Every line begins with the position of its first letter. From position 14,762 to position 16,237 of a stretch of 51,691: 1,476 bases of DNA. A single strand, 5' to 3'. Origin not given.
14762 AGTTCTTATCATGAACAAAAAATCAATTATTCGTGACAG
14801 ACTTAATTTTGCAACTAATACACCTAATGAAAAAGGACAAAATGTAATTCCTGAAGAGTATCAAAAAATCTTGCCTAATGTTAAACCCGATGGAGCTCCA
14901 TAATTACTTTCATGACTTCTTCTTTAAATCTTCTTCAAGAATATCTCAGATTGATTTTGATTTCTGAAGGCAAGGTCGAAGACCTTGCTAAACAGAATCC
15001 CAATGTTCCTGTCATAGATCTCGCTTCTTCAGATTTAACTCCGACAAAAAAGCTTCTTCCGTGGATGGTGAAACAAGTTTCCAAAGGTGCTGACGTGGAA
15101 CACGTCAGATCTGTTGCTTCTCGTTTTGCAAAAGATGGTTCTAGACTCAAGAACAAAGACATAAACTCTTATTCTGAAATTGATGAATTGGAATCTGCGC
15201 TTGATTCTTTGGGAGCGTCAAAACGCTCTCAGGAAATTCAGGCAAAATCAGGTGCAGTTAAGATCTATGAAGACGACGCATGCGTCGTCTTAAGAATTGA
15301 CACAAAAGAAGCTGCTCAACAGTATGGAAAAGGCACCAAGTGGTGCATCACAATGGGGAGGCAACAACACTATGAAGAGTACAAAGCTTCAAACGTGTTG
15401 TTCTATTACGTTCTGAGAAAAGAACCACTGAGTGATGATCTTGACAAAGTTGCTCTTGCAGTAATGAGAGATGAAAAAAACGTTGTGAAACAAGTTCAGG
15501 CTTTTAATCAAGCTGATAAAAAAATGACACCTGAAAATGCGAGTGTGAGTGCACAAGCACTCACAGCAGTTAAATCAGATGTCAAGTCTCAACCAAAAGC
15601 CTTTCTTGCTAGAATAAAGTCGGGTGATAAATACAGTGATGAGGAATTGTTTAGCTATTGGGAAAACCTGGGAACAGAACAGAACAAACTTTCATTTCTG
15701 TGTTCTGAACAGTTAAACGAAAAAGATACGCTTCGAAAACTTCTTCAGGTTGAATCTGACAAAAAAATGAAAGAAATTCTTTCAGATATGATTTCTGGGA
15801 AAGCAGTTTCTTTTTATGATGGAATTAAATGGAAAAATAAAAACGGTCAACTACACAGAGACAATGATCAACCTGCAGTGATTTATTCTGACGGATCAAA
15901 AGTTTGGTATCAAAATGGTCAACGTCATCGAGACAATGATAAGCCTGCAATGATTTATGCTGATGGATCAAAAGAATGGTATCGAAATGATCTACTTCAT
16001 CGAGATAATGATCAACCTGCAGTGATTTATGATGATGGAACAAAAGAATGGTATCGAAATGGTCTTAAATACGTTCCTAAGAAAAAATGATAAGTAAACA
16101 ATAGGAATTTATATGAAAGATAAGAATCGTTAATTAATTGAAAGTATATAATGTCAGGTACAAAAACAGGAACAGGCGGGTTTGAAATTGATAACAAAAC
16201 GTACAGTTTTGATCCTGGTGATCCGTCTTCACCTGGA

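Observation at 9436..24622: Five-copy paralogous gene family (WCIT core plus MORN-variant-like '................' repeats) interleaved with tail genes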

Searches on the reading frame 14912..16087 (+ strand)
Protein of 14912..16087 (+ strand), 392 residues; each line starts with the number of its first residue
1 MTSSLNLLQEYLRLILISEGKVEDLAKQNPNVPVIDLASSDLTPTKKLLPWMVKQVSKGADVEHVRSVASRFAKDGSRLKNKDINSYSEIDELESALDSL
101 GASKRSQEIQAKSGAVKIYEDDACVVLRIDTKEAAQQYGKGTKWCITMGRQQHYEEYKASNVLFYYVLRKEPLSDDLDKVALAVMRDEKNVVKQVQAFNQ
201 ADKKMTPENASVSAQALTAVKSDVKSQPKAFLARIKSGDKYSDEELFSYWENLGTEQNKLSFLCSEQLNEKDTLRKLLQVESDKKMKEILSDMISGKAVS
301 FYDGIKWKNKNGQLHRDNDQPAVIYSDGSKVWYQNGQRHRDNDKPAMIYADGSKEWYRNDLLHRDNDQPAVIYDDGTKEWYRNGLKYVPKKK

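Call 4: search_protein_families(library=pfam, proteins=[window:14912-16087:+], max_evalue=1)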
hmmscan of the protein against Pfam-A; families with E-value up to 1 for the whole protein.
window:14912-16087:+ (392 aa): 2 families
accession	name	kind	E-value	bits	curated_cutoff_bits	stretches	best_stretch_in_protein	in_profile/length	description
PF00581.25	Rhodanese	-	0.017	16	22.2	1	311-358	53-101/102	Rhodanese-like domain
PF11948.15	DUF3465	-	0.025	15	25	1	289-328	75-114/124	Protein of unknown function (DUF3465)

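Call 5: search_protein_families(library=phrogs, proteins=[window:14912-16087:+], max_evalue=0.1)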
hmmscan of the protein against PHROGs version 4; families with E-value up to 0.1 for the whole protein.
window:14912-16087:+ (392 aa): 3 families
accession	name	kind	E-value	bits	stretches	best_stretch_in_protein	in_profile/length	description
phrog_17056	-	unknown function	1.2e-05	25.9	1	106-214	111-215/420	-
phrog_8513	-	unknown function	0.00031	22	0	361-379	32-50/83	-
phrog_14557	-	unknown function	0.041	14.7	0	326-338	22-34/38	-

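Call 7: search_dna_similar(query=window:14912-16087:+, collection=phages, mode=protein, max_evalue=0.001, max_rows=40)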
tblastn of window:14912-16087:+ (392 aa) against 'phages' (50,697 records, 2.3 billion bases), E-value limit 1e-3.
Records with a match: 11; places in all: 11; records where one place covers at least 80% of the query: 0.
Best place of each record, by identity: <60% 11.
By first word of the organism name: Pseudomonas 7; Celeribacter 2; Agrobacterium 2.
By host as written in the record: Pseudomonas aeruginosa PAO1 3; Celeribacter sp. IMCC12053 2; - 2; Agrobacterium tumefaciens C58 2; Pseudomonas aeruginosa 2.
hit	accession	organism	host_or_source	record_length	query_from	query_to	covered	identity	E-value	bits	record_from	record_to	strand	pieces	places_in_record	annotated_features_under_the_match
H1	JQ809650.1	Celeribacter phage P12053L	Celeribacter sp. IMCC12053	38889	293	392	26%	45.5%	1e-9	66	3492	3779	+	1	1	hypothetical protein (x2)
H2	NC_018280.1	Celeribacter phage P12053L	Celeribacter sp. IMCC12053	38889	293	392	26%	45.5%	1e-9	66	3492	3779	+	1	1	hypothetical protein | endonuclease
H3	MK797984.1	Pseudomonas phage vB_PaeM_PA5oct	-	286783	37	167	33%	25.2%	2e-7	59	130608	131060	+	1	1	structural protein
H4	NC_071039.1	Pseudomonas phage vB_PaeM_PA5oct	-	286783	37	167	33%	25.2%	2e-7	59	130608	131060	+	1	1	structural protein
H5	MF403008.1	Agrobacterium phage Atu_ph07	Agrobacterium tumefaciens C58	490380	306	381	19%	39.0%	2e-5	53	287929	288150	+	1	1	hypothetical protein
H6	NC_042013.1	Agrobacterium phage Atu_ph07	Agrobacterium tumefaciens C58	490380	306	381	19%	39.0%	2e-5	53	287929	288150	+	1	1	hypothetical protein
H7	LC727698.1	Pseudomonas phage sp. 30-3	Pseudomonas aeruginosa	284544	37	145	28%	27.1%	4e-4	49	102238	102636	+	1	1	hypothetical protein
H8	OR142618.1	Pseudomonas phage Callisto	Pseudomonas aeruginosa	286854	37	145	28%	27.1%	4e-4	49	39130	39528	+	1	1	hypothetical protein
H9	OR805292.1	Pseudomonas phage Cassandra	Pseudomonas aeruginosa PAO1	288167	37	145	28%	27.1%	4e-4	49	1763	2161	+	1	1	hypothetical protein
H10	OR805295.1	Pseudomonas phage Paride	Pseudomonas aeruginosa PAO1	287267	37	145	28%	27.1%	5e-4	49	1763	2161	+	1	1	hypothetical protein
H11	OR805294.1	Pseudomonas phage Ettore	Pseudomonas aeruginosa PAO1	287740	37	145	28%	27.1%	7e-4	48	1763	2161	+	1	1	hypothetical protein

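Call 10: find_homologous_proteins(query=window:14912-16087:+)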
Query window:14912-16087:+ (392 aa): 267 proteins with E <= 0.001 among 5117 candidates; the best 120 are listed.
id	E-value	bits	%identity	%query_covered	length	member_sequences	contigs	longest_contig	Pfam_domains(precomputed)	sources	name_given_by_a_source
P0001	7.2e-224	761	78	100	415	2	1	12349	-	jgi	-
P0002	1.0e-223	761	87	99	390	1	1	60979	-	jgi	-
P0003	1.5e-223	760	87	99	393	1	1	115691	-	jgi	-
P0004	5.4e-204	696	95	86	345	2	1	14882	-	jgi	jgi:hypothetical protein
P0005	2.2e-195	667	80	99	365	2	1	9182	-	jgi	jgi:hypothetical protein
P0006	9.6e-194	662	79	100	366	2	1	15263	-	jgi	jgi:hypothetical protein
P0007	6.9e-178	610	72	98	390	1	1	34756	-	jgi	jgi:hypothetical protein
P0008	2.6e-174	598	70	99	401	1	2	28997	-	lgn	-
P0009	1.1e-172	593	71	98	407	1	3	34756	-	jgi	jgi:hypothetical protein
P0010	2.1e-167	575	66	100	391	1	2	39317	-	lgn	-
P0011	4.0e-167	574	68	99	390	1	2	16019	-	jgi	jgi:hypothetical protein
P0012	1.1e-162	560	74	62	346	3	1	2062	PF07661.20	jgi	jgi:antitoxin component YwqK of YwqJK toxin-antitoxin module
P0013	2.8e-130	453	64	87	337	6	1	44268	-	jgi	jgi:hypothetical protein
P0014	3.2e-124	433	55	100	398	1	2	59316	-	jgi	jgi:hypothetical protein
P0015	9.1e-118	412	58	86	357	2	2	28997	-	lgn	-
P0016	1.4e-115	405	54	92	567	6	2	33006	-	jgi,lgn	jgi:hypothetical protein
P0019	3.3e-102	361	49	98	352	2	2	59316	-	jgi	jgi:hypothetical protein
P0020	5.6e-102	360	49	98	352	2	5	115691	-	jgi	jgi:hypothetical protein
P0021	1.9e-89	319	60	20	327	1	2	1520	PF24703.3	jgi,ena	-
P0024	7.8e-83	297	60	21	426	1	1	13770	PF21448.4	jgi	jgi:hypothetical protein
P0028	2.3e-66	243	35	93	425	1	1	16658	PF20530.4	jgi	jgi:hypothetical protein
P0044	6.7e-55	205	41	32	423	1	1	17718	PF25004.2,PF20530.4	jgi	-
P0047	3.0e-51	193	41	62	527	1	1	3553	PF01816.24,PF02985.29,PF25591.2,PF13646.13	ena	-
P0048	3.1e-51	193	26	89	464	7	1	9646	-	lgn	-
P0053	5.6e-48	182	31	96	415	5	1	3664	-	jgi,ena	jgi:hypothetical protein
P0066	5.1e-42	163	37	64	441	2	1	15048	PF01816.24,PF02985.29,PF25591.2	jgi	-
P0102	6.9e-35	139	58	23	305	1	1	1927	PF24703.3,PF20530.4,PF07661.20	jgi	jgi:hypothetical protein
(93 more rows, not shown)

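Call 11: search_protein_families(library=pfam, proteins=[P0028, P0044, P0047, P0066, P0021, P0024, P0012, P0048, P0053, P0016], max_evalue=0.01)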
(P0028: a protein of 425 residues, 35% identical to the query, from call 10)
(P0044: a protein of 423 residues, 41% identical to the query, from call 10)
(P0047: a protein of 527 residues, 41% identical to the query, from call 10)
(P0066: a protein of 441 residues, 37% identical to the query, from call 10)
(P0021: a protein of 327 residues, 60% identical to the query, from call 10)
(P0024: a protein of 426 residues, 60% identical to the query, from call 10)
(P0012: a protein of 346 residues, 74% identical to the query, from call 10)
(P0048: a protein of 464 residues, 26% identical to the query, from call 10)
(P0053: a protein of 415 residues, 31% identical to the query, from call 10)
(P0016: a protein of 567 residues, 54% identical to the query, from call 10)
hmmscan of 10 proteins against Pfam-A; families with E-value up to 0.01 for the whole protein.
P0028 (425 aa): 2 families
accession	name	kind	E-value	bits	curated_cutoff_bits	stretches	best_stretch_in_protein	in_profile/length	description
PF20530.3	DUF6745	-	1.5e-06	28.1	27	0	309-327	63-81/206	Domain of unknown function (DUF6745)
PF14284.11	PcfJ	-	0.0095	16.2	25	0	62-169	5-112/147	PcfJ-like protein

P0044 (423 aa): 2 families
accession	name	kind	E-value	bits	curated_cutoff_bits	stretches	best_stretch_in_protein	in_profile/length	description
PF20530.3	DUF6745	-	9.8e-19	67.9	27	0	373-412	51-90/206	Domain of unknown function (DUF6745)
PF25004.1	DUF7782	-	8.3e-06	26.5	27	0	269-292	35-58/120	Domain of unknown function (DUF7782)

P0047 (527 aa): 5 families
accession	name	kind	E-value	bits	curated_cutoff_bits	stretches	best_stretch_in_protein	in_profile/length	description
PF01816.23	LRV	-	1.7e-31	106.8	21.6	1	419-442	2-25/26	Leucine rich repeat variant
PF25591.1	LRV_2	-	3.7e-11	43.3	27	0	423-479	5-60/61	Leucine Rich Repeat Variant domain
PF02985.28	HEAT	-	2.8e-07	30.6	23.5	0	408-426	4-22/31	HEAT repeat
PF13646.12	HEAT_2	-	1.3e-05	25.8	27.7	0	259-296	11-53/88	HEAT repeats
PF07288.16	RpoY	-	0.005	17.3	25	0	304-336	21-52/68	RNA polymerase epsilon subunit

P0066 (441 aa): 5 families
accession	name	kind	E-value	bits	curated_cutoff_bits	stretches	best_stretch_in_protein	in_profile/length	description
PF01816.23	LRV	-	8.7e-29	98.3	21.6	2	348-373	1-26/26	Leucine rich repeat variant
PF25591.1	LRV_2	-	1.5e-07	31.7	27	1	327-373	5-50/61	Leucine Rich Repeat Variant domain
PF02985.28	HEAT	-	1.1e-05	25.7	23.5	0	390-408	4-22/31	HEAT repeat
PF14841.11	FliG_M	-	0.00054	20.6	25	0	363-396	30-63/76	FliG middle domain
PF13646.12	HEAT_2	-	0.00064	20.4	27.7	0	365-437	5-88/88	HEAT repeats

P0021 (327 aa): 1 family
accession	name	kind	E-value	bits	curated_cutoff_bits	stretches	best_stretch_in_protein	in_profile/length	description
PF24703.2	DUF7666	-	3.2e-28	98.5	27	1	1-90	1-94/95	Domain of unknown function (DUF7666)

P0024 (426 aa): 1 family
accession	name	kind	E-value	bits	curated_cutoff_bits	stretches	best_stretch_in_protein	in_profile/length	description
PF21448.3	DNMK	-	5.4e-17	62.6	27.1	1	79-163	148-232/232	Deoxynucleotide monophosphate kinase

P0012 (346 aa): 5 families
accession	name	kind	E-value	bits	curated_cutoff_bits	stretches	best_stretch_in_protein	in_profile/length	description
PF07661.19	MORN_2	-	2.2e-05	24.6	29.6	0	216-225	6-15/22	MORN repeat variant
PF11192.13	DUF2977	-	0.00051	20.5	21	0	190-205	41-56/61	Protein of unknown function (DUF2977)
PF22692.1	LlgE_F_G_D1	-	0.0024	18.4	27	0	281-310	10-38/64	Flagellar hook protein FlgE/F/G D1 domain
PF15631.11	Imm-NTF2-2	-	0.0038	17.8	26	0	222-250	15-43/68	NTF2 fold immunity protein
PF00581.25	Rhodanese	-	0.0099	16.7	22.2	0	211-268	48-101/102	Rhodanese-like domain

P0048 (464 aa): 0 families

P0053 (415 aa): 0 families

P0016 (567 aa): 0 families

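Call 20: find_encoding_contigs(protein=P0003, flank=10000, max_places=3)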
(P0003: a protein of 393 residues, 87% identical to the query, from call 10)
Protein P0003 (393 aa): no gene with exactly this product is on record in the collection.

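Call 21: find_encoding_contigs(protein=P0010, flank=10000, max_places=3)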
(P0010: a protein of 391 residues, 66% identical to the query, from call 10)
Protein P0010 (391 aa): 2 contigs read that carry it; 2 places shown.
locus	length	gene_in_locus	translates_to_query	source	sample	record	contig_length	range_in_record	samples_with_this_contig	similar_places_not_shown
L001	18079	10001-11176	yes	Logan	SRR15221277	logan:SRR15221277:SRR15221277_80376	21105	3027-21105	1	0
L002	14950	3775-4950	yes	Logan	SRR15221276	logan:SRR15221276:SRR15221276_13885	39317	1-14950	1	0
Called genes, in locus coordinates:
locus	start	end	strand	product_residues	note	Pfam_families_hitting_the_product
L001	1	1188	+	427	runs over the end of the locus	PF07460:NUMOD3 (weak)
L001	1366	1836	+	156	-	-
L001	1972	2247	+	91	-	-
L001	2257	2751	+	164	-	-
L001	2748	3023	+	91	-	-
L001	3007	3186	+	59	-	-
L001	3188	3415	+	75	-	-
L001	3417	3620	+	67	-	-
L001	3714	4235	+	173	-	PF13578:Methyltransf_24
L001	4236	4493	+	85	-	-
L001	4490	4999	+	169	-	-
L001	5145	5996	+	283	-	-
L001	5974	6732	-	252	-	PF01541:GIY-YIG, PF07460:NUMOD3 (faint)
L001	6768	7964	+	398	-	PF26809:Phage_T4_gp13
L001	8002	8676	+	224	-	-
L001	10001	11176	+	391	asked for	-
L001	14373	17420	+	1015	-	-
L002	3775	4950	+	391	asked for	-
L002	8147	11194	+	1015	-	-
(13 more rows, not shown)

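Call 22: find_encoding_contigs(protein=P0008, flank=10000, max_places=2)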
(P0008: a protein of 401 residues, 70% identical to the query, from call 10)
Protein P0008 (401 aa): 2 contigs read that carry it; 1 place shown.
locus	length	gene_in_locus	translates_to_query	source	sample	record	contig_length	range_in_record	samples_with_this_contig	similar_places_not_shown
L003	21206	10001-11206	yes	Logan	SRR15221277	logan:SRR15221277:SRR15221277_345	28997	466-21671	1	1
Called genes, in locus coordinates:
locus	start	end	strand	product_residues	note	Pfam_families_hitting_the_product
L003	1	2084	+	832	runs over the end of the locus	-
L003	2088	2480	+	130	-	PF08722:Tn7_TnsA-like_N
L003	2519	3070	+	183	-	-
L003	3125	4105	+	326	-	PF08275:DNAG_N (faint)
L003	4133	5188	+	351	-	-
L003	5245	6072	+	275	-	-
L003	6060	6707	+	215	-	PF00149:Metallophos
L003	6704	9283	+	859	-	PF02463:SMC_N (faint), PF13476:AAA_23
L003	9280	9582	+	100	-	-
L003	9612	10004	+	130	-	-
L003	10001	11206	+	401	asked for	-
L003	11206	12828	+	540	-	PF03237:Terminase_6N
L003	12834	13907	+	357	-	-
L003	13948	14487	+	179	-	-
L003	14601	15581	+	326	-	PF24308:DUF7487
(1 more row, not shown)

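Call 23: find_encoding_contigs(protein=P0007, flank=10000, max_places=2)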
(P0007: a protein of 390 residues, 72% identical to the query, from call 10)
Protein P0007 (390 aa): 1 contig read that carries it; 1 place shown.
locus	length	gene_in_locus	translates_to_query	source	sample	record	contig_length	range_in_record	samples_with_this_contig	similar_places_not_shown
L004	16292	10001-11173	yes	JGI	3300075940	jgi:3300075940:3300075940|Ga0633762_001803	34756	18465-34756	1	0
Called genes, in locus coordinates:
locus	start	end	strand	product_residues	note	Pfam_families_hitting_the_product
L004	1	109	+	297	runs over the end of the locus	PF10386:DUF2441 (weak)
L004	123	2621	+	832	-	-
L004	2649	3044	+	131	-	PF08722:Tn7_TnsA-like_N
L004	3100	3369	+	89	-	-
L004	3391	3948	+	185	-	-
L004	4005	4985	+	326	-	PF08275:DNAG_N (faint)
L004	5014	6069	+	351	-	-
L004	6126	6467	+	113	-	PF13936:HTH_38 (faint)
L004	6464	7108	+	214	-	PF00149:Metallophos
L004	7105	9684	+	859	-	PF02463:SMC_N (faint), PF13476:AAA_23 (weak)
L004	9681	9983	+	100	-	-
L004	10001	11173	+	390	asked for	-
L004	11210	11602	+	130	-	-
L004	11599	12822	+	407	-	-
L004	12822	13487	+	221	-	PF03237:Terminase_6N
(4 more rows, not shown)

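Call 29: predict_structure(alignment_id=A2)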
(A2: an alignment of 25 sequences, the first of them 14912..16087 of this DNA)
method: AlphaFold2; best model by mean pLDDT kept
length: 392 residues; sequences in the alignment: 25
mean_pLDDT: 88.2   pTM: 0.57
mean pLDDT of the five models: 88.2, 87.9, 87.8, 87.2, 86.7
residues with pLDDT >= 90: 220; 70-90: 137; 50-70: 26; < 50: 9
segments of 3 or more residues with pLDDT < 50: 104-109
pLDDT, mean of each block of 10 residues (from residue 1): 63 70 85 86 83 91 88 84 88 85 49 81 93 92 90 86 95 92 93 95 95 94 91 84 90 88 76 92 95 94 93 95 95 97 96 97 95 97 93 60
secondary structure, 60 per line:
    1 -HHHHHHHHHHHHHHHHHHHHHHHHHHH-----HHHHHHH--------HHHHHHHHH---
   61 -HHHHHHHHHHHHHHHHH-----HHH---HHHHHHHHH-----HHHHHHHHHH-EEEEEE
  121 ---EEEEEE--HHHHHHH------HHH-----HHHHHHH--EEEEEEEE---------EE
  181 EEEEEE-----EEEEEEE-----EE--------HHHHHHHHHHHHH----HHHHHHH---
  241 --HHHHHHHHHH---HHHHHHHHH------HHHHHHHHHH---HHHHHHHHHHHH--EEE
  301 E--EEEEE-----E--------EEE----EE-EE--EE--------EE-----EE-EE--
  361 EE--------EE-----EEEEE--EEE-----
elements in order: H2-28 H34-40 H49-57 H62-78 H90-98 H104-113 E115-120 E124-129 H132-138 H153-159 E162-169 E179-186 E192-198 H214-226 H231-237 H243-252 H256-264 H271-280 H284-295 E298-301 E304-308 E323-325 E378-382 E385-387

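Call 34: get_annotated_region(hit=H3, flank=4000)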
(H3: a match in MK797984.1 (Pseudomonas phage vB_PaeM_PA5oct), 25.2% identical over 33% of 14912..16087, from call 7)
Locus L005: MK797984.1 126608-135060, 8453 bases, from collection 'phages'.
description: Pseudomonas phage vB_PaeM_PA5oct, complete genome.
organism: Pseudomonas phage vB_PaeM_PA5oct (NCBI taxid 2163605)
taxonomy: Viruses; Duplodnaviria; Heunggongvirae; Uroviricota; Caudoviricetes; Arenbergviridae; Wroclawvirus; Wroclawvirus PA5oct
host: -; source: -; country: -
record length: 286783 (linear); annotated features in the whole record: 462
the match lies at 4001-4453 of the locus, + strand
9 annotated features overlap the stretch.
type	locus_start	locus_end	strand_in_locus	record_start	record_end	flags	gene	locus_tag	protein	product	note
CDS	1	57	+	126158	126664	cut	-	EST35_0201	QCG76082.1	hypothetical protein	-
CDS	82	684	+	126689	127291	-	-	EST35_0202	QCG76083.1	structural protein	ESI-MS/MS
CDS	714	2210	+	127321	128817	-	-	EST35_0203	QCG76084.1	structural protein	ESI-MS/MS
CDS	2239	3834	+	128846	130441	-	-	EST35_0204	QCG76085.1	hypothetical protein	-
CDS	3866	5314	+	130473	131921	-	-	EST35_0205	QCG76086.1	structural protein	ESI-MS/MS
CDS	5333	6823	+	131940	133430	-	-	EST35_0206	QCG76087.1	structural protein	ESI-MS/MS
CDS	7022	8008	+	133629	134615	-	-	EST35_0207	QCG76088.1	structural protein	ESI-MS/MS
CDS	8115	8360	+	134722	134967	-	-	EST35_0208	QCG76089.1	hypothetical protein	-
CDS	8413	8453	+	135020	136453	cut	-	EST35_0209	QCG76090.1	hypothetical protein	-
